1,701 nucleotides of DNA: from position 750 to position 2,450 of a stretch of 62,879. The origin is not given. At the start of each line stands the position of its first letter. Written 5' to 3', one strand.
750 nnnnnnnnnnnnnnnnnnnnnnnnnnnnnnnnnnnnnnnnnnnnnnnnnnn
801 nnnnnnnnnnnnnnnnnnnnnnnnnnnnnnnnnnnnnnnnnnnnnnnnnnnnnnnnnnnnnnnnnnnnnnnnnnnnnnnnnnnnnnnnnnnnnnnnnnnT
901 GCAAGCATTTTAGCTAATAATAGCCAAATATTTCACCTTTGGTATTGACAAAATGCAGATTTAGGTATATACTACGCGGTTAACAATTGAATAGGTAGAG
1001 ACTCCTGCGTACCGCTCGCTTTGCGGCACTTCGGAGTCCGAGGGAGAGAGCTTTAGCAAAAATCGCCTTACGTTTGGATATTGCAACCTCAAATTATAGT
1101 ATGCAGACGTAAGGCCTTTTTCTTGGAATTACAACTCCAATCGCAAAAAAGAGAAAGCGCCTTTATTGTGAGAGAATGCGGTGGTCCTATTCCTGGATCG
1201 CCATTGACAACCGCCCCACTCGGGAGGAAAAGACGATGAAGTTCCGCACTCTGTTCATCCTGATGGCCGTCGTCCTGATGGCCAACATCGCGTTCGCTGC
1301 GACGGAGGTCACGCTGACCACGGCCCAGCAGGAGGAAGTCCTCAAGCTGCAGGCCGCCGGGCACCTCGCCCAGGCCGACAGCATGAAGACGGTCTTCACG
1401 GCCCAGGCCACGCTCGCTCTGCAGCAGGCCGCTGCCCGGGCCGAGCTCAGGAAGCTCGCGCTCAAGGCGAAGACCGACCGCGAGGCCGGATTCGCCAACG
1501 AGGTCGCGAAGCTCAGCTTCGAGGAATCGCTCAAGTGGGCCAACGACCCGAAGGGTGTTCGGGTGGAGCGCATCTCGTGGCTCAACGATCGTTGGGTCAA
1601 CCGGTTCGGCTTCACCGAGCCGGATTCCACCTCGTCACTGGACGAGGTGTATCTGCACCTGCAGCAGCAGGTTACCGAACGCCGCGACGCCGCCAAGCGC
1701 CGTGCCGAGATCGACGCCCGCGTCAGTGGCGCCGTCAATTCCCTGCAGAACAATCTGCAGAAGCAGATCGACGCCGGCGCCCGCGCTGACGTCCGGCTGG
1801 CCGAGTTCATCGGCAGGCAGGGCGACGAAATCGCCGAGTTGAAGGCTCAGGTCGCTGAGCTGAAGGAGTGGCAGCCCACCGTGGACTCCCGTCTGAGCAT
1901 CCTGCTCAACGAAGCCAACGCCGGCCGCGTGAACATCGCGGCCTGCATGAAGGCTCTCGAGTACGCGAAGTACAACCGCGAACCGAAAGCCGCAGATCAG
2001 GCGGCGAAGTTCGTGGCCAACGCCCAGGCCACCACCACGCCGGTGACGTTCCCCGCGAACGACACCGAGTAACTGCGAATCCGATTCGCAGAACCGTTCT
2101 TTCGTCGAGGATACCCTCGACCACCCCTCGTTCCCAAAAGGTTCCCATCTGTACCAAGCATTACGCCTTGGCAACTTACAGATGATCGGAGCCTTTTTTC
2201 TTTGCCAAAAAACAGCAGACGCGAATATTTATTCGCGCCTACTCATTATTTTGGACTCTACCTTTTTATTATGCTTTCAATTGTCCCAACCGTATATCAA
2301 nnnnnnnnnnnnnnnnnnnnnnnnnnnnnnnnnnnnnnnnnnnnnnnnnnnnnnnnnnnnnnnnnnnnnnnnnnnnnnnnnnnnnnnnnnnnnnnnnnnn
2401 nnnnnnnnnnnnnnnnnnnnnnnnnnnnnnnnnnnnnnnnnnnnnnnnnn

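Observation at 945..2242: Cassette 1: a GC-rich secreted coiled-coil protein behind a 255-nt leader, followed by two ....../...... palindromes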

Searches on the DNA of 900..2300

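Call 20: search_rna_families(source=window, start=900, end=2300, threshold=evalue, max_evalue=5)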
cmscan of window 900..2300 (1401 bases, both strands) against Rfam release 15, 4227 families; matches with E-value up to 5: 3.
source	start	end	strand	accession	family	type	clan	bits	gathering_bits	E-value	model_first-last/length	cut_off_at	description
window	1640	1740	+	RF02791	CcsR1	Gene; sRNA;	-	13.9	65.3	3.2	1-83/83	no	Conserved CCUCCUCCC motif stress-induced RNA 1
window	2212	2243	+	RF02634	EF3314_EF3315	Gene; sRNA;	-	13.7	100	3.3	39-70/141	no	Enterococcus sRNA EF3314_EF3315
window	1628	1649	+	RF02225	sX6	Gene; sRNA;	-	10.7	40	4.6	297-318/342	no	Proteobacterial sRNA sX6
